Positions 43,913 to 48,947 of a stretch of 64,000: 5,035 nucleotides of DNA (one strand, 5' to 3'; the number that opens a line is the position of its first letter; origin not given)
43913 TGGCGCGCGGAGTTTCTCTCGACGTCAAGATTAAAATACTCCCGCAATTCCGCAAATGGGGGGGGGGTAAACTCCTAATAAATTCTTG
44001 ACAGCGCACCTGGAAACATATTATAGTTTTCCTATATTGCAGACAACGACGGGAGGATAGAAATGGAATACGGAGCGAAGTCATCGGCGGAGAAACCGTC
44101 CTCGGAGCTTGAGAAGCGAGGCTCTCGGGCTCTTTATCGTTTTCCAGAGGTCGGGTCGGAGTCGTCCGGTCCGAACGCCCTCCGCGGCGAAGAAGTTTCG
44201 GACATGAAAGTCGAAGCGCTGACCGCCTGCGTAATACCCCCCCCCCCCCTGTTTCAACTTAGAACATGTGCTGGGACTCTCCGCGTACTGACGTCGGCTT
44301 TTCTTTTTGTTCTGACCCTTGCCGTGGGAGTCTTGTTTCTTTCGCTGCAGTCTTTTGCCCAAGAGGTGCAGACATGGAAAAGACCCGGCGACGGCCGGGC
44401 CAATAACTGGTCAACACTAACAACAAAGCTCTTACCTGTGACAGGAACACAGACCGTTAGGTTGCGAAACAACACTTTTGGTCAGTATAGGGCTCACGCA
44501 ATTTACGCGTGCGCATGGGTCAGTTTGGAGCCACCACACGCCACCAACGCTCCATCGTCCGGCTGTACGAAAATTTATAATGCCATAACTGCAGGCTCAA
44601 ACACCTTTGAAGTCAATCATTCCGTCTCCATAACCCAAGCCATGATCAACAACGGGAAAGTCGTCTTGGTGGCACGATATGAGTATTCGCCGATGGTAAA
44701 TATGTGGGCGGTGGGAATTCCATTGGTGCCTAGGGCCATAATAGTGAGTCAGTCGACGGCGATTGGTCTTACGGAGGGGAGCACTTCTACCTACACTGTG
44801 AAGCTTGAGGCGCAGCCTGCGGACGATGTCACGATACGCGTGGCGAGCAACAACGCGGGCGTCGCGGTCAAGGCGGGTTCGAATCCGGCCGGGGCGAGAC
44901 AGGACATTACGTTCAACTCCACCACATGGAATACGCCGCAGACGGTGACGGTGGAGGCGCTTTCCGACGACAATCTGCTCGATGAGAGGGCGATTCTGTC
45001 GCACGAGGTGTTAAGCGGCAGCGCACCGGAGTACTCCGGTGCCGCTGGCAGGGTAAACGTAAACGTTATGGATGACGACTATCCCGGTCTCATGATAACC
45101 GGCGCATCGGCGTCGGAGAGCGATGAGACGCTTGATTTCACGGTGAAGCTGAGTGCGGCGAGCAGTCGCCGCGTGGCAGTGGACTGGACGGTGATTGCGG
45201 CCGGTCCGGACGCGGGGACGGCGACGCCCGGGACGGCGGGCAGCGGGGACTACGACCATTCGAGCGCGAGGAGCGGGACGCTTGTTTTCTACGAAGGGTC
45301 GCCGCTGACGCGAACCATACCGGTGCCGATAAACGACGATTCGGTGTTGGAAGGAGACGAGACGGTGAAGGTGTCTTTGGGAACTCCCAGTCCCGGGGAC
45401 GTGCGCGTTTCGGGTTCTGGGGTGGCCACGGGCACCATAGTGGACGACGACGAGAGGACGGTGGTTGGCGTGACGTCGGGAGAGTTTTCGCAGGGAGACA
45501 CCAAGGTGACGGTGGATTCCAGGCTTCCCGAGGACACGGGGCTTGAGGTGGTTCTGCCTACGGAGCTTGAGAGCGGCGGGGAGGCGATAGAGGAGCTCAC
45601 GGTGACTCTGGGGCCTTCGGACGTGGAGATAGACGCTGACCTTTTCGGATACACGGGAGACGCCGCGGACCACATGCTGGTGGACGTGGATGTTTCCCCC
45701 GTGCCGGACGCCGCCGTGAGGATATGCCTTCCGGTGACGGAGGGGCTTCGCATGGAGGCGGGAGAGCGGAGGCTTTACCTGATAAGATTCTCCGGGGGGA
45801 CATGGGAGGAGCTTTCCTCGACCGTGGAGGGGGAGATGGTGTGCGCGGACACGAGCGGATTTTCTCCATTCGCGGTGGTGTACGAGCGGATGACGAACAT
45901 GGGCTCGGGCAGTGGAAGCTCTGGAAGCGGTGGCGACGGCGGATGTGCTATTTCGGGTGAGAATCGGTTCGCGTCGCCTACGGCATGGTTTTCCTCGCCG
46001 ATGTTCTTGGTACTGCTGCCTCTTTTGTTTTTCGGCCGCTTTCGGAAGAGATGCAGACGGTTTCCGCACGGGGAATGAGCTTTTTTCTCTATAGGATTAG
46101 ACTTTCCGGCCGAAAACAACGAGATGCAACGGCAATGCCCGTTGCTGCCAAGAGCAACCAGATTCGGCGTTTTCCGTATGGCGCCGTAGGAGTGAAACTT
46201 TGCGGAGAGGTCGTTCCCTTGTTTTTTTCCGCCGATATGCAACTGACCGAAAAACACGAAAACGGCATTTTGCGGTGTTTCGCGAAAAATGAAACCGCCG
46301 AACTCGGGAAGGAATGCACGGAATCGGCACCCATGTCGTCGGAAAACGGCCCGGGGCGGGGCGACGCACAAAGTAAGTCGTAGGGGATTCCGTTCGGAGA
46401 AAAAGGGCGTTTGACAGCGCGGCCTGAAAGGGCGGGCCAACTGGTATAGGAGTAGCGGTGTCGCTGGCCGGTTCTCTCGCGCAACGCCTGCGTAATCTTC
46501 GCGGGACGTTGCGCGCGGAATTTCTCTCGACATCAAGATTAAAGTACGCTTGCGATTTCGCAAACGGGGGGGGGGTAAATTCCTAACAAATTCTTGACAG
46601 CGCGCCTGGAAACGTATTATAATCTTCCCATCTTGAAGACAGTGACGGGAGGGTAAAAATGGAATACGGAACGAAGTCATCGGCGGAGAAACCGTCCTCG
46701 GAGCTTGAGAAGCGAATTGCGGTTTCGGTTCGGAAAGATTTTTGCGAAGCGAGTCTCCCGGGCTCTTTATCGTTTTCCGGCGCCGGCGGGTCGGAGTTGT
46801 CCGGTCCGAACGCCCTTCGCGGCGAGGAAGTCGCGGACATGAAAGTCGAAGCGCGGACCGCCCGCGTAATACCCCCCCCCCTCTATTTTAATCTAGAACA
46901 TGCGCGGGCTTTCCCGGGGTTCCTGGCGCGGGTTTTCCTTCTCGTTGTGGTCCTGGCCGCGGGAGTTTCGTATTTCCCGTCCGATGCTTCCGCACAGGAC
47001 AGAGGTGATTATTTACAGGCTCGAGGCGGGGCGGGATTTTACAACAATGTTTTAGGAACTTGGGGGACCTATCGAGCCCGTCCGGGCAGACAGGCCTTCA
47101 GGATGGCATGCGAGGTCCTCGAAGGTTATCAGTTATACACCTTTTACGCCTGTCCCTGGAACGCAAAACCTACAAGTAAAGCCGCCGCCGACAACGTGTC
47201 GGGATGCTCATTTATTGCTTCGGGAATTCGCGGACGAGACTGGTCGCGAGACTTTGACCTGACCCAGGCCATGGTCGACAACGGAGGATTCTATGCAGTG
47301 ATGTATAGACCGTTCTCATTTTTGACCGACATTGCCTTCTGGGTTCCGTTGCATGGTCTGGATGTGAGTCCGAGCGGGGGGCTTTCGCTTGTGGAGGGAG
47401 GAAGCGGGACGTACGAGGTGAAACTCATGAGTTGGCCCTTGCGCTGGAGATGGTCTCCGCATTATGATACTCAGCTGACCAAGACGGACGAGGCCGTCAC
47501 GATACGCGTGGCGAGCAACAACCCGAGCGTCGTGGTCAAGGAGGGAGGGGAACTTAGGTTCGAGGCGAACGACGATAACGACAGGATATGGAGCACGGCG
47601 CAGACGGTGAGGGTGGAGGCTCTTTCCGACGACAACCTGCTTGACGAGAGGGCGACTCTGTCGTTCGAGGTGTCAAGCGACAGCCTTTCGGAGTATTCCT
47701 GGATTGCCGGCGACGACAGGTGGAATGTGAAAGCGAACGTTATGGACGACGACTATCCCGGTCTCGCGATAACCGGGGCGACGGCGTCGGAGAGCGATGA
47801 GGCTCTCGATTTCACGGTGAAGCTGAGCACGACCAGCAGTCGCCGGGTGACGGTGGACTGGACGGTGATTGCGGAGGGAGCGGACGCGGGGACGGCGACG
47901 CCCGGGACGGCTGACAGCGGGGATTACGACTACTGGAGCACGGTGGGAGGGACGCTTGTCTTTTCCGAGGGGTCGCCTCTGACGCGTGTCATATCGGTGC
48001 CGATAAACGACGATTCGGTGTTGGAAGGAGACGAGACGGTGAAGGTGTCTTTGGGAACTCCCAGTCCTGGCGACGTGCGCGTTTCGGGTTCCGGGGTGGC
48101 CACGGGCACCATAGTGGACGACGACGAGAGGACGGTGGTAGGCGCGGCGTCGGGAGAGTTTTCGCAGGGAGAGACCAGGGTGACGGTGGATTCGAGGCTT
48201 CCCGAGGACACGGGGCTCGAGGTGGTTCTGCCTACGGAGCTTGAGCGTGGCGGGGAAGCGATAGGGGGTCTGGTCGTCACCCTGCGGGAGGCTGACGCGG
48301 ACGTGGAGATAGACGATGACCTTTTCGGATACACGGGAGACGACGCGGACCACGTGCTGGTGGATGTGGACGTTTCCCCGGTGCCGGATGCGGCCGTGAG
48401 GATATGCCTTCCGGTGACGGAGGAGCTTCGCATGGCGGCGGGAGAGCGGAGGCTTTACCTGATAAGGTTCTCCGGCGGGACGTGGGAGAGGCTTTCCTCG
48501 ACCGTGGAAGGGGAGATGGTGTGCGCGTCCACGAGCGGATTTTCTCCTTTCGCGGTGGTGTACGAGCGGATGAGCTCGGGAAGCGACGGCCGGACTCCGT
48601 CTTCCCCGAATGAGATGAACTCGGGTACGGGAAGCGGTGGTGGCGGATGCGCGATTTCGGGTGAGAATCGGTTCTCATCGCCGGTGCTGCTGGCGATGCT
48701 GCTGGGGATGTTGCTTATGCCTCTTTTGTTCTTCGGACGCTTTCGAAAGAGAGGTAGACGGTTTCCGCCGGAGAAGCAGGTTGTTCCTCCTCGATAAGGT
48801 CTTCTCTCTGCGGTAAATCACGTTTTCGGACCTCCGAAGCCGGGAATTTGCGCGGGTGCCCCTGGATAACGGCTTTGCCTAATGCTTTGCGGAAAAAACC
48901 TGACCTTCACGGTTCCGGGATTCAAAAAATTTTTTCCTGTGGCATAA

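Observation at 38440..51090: Tandem array of four promoter-equipped, homopolymer-gated surface-protein cassettes with a conserved C-terminal sorting tail and a rhomboid protease nearby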

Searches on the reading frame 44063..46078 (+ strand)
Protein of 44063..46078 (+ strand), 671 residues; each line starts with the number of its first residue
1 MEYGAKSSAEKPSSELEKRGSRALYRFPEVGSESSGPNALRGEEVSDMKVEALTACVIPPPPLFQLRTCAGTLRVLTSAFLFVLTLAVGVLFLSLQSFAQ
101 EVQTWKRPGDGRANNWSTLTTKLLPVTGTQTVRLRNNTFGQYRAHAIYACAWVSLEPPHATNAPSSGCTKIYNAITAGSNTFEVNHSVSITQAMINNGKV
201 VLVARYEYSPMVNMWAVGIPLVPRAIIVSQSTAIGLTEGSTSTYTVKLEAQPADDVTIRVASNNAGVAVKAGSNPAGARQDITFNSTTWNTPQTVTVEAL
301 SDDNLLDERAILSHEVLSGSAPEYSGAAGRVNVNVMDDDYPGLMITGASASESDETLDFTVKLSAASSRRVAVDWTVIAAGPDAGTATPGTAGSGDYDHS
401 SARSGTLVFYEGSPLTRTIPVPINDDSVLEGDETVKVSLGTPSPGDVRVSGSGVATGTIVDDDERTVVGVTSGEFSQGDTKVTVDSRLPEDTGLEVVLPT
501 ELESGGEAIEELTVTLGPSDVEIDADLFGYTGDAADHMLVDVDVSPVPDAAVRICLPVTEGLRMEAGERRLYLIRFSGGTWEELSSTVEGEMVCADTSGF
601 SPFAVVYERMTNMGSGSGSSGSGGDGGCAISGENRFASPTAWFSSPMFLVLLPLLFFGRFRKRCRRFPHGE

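Call 7: search_protein_families(library=ncbifam, proteins=[window:44063-46078:+], max_evalue=1)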
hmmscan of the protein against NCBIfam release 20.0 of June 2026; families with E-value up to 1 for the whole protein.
window:44063-46078:+ (671 aa): 1 family
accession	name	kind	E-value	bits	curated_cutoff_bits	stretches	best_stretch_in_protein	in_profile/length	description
TIGR04213.1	PGF_pre_PGF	domain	0.07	13.1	28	1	569-606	110-152/153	PGF-pre-PGF domain-containing protein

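Call 8: search_protein_families(library=pfam, proteins=[window:44063-46078:+], max_evalue=1)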
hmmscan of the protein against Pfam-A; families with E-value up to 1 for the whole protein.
window:44063-46078:+ (671 aa): 5 families
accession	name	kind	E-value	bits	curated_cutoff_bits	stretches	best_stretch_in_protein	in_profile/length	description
PF03160.20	Calx-beta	-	1.1e-07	32.4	27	1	348-463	15-119/119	Calx-beta domain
PF03422.21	CBM_6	-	6.4e-05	23.7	28.9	1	230-285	22-80/125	Carbohydrate binding module (family 6)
PF07703.20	A2M_BRD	-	0.0026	18.5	22.7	1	184-269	56-130/140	Alpha-2-macroglobulin bait region domain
PF20579.4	LapA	-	0.044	14.6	27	1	232-295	9-70/99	LapA domain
PF17390.7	Bac_rhamnosid_C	-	0.066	13.5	22.1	1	465-505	30-70/78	Bacterial alpha-L-rhamnosidase C-terminal domain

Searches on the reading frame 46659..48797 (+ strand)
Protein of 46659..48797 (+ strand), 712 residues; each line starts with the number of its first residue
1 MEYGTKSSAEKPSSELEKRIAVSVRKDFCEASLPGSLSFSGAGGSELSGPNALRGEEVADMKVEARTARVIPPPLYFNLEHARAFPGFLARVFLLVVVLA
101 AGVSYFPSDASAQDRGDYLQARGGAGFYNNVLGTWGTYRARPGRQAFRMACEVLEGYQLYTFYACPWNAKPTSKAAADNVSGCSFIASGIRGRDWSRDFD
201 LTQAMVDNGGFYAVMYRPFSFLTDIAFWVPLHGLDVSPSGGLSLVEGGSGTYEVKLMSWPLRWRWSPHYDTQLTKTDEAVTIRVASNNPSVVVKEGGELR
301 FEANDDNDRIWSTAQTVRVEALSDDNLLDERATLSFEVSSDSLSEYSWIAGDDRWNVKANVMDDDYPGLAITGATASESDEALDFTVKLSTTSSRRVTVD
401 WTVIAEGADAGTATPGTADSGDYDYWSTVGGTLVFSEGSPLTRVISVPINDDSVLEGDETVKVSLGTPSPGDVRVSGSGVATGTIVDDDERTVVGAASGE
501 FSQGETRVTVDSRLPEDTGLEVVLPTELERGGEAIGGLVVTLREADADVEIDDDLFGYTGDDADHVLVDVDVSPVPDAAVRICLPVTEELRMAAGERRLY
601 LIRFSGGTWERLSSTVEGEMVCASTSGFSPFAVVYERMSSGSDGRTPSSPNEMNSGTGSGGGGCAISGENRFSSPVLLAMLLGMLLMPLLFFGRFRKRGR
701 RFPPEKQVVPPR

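Call 7: search_protein_families(library=ncbifam, proteins=[window:46659-48797:+], max_evalue=1)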
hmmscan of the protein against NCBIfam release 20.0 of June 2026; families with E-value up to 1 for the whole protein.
window:46659-48797:+ (712 aa): 1 family
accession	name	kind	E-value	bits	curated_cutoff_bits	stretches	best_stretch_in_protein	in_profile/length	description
NF033191.4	JDVT-CTERM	domain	0.0062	16.4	27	1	659-683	1-24/35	JDVT-CTERM domain-containing protein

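Call 8: search_protein_families(library=pfam, proteins=[window:46659-48797:+], max_evalue=1)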
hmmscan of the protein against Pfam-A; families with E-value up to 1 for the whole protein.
window:46659-48797:+ (712 aa): 2 families
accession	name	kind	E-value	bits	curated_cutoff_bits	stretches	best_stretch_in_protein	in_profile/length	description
PF03160.20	Calx-beta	-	1.4e-08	35.2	27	1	374-489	15-119/119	Calx-beta domain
PF17390.7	Bac_rhamnosid_C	-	0.11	12.8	22.1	1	490-530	29-69/78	Bacterial alpha-L-rhamnosidase C-terminal domain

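Call 12: find_homologous_proteins(query=window:46659-48797:+, max_evalue=0.001)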
Query window:46659-48797:+ (712 aa): 59 proteins with E <= 0.001 among 8000 candidates.
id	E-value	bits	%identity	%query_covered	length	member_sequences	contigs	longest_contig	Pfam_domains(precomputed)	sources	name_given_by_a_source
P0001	0.0e+0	1607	100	100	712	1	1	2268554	PF03160.21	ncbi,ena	-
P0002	4.9e-266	903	84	71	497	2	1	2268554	PF03160.21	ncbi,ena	-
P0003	1.8e-264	898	67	99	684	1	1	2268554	PF03160.21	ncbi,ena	-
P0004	3.7e-263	893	83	73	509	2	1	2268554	PF03160.21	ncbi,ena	-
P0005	4.3e-263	893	88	67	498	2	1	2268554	PF03160.21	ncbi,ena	-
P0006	1.7e-258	878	75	75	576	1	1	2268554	PF03160.21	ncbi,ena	-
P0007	4.0e-254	863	75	78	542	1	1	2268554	PF03160.21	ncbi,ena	-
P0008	1.3e-242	825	71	79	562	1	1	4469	PF03160.21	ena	-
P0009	1.1e-216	740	59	99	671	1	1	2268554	PF03160.21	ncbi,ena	-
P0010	6.2e-210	717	61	90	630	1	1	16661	PF03160.21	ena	-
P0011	1.2e-207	710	62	88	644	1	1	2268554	PF03160.21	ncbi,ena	-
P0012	3.7e-207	708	62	87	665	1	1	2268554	PF03160.21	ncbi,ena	-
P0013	1.1e-203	697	67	77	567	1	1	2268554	PF03160.21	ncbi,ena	-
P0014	3.4e-197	675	57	89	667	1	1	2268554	PF03160.21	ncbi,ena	-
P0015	3.1e-195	669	69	71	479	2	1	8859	PF03160.21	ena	-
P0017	9.0e-180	618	54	98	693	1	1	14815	-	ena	-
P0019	1.2e-113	399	47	48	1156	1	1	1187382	PF03160.21,PF03797.26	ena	-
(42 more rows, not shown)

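Call 13: find_encoding_contigs(protein=P0001, flank=10000, max_places=4)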
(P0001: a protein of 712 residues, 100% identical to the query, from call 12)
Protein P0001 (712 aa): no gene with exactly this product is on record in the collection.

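Call 15: list_cluster_members(proteins=[P0001, P0003, P0019, P0017])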
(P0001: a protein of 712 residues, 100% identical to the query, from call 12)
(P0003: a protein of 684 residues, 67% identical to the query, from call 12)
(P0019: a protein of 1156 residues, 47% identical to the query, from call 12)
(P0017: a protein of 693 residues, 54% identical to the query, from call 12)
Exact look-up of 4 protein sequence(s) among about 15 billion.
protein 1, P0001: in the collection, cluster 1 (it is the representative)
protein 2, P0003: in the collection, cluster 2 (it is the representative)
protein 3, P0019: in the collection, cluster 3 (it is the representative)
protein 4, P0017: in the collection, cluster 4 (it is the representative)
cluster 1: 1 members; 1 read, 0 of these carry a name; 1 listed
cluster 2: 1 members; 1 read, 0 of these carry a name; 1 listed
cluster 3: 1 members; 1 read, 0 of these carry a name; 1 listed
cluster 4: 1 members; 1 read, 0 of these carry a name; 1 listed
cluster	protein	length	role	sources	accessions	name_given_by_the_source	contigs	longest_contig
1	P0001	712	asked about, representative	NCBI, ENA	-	-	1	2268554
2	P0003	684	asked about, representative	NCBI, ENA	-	-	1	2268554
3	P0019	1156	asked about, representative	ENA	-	-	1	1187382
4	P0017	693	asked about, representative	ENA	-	-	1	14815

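Call 23: find_encoding_contigs(protein=P0010, flank=10000, max_places=4)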
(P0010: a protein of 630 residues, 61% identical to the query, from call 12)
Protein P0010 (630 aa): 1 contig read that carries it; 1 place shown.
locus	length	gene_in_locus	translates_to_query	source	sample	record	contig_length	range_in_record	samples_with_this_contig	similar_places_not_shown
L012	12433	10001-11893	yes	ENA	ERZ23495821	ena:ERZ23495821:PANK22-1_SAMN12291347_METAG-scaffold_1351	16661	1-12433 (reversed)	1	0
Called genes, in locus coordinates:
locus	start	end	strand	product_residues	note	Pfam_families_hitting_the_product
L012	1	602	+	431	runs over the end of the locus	PF13433:Peripla_BP_5, PF13458:Peripla_BP_6, PF01094:ANF_receptor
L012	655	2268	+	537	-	PF00496:SBP_bac_5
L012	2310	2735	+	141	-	-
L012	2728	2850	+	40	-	-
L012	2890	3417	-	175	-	-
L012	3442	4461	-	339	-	PF00296:Bac_luciferase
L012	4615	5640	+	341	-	PF00296:Bac_luciferase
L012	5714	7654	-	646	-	PF07715:Plug, PF00593:TonB_dep_Rec_b-barrel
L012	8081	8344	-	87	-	PF00462:Glutaredoxin, PF02798:GST_N (weak), PF13192:Thioredoxin_3 (weak), PF13417:GST_N_3 (weak), PF13409:GST_N_2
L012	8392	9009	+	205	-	-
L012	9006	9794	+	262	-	PF02405:MlaE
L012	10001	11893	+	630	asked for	PF03160:Calx-beta (weak)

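Call 24: find_encoding_contigs(protein=P0017, flank=10000, max_places=4)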
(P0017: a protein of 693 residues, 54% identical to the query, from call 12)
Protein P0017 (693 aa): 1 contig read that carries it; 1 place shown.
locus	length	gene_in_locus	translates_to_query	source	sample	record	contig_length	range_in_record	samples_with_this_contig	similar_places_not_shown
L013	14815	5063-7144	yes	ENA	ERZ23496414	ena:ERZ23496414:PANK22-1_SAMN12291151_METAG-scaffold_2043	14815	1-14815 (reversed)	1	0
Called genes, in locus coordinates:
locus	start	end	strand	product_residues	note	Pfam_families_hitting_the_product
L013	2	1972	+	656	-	?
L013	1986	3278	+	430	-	PF00364:Biotin_lipoyl, PF25917:BSH_RND (weak), PF25984:BSH_YknX (faint), PF02817:E3_binding, PF00198:2-oxoacid_dh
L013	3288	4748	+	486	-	PF01134:GIDA (weak), PF03721:UDPG_MGDP_dh_N (faint), PF07992:Pyr_redox_2, PF12831:FAD_oxidored (weak), PF00070:Pyr_redox, PF02852:Pyr_redox_dim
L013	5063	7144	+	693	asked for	-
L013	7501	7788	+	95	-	PF01649:Ribosomal_S20p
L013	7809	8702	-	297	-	PF21694:DNA_pol3_delta_C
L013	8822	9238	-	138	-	PF00334:NDK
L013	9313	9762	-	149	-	PF21983:NikA-like (faint)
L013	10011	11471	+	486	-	-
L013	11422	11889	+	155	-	-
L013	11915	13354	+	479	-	-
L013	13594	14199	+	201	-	PF01583:APS_kinase, PF08433:KTI12 (weak)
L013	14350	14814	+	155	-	?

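Call 78: search_protein_families(library=ncbifam, proteins=[L013:11915-13354:+], max_evalue=10)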
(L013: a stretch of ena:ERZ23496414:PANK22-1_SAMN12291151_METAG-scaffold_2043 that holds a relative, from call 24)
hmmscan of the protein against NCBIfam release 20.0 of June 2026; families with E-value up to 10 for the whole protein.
L013:11915-13354:+ (479 aa): 1 family
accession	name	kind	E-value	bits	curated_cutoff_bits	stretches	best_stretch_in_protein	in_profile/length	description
NF038122.1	metallo_LGF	subfamily_domain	4.4e-08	33.5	80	2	151-344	111-273/274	NF038122 family metalloprotease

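Call 85: predict_structure(alignment_id=A5)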
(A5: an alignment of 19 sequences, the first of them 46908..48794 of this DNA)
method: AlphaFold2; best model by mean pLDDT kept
length: 629 residues; sequences in the alignment: 19
mean_pLDDT: 56.7   pTM: 0.43
mean pLDDT of the five models: 56.7, 53.1, 49.1, 48.2, 48.1
residues with pLDDT >= 90: 20; 70-90: 181; 50-70: 140; < 50: 288
segments of 3 or more residues with pLDDT < 50: 18-49, 182-184, 186-188, 294-296, 330-345, 368-373, 405-459, 461-485, 489-629
pLDDT, mean of each block of 10 residues (from residue 1): 69 59 33 40 42 77 76 74 76 76 83 87 83 76 76 79 87 74 48 77 88 85 59 88 68 76 70 79 56 55 68 71 56 37 57 72 62 58 62 58 46 28 38 41 33 44 44 38 47 41 43 42 37 40 36 31 27 26 26 39 43 32 35
secondary structure, 60 per line:
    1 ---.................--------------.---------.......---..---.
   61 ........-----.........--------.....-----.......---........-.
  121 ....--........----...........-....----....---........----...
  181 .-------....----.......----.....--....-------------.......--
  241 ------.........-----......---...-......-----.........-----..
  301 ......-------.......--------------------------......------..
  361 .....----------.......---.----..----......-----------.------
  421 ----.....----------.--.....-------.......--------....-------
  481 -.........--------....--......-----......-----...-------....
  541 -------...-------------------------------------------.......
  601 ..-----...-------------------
elements in order: H4-20 E48-51 E60-68 E74-82 H91-95 E101-107 E111-118 H120-124 E127-134 E139-149 E151-154 E159-162 E166-173 E178-181 E189-192 E197-203 E208-212 E215-218 E232-238 E247-255 H261-266 E274-279 E285-293 E299-306 E314-320 E347-352 E359-365 E376-382 E397-402 E425-429 H443-447 E455-461 H470-473 E482-490 E499-502 H505-510 E516-521 E527-529 E537-540 E548-550 H594-602

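Call 89: search_solved_structures(query=window:46995-48794:+, max_evalue=0.1)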
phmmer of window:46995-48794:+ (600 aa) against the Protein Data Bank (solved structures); distinct sequences matched with E-value up to 0.1: 0.
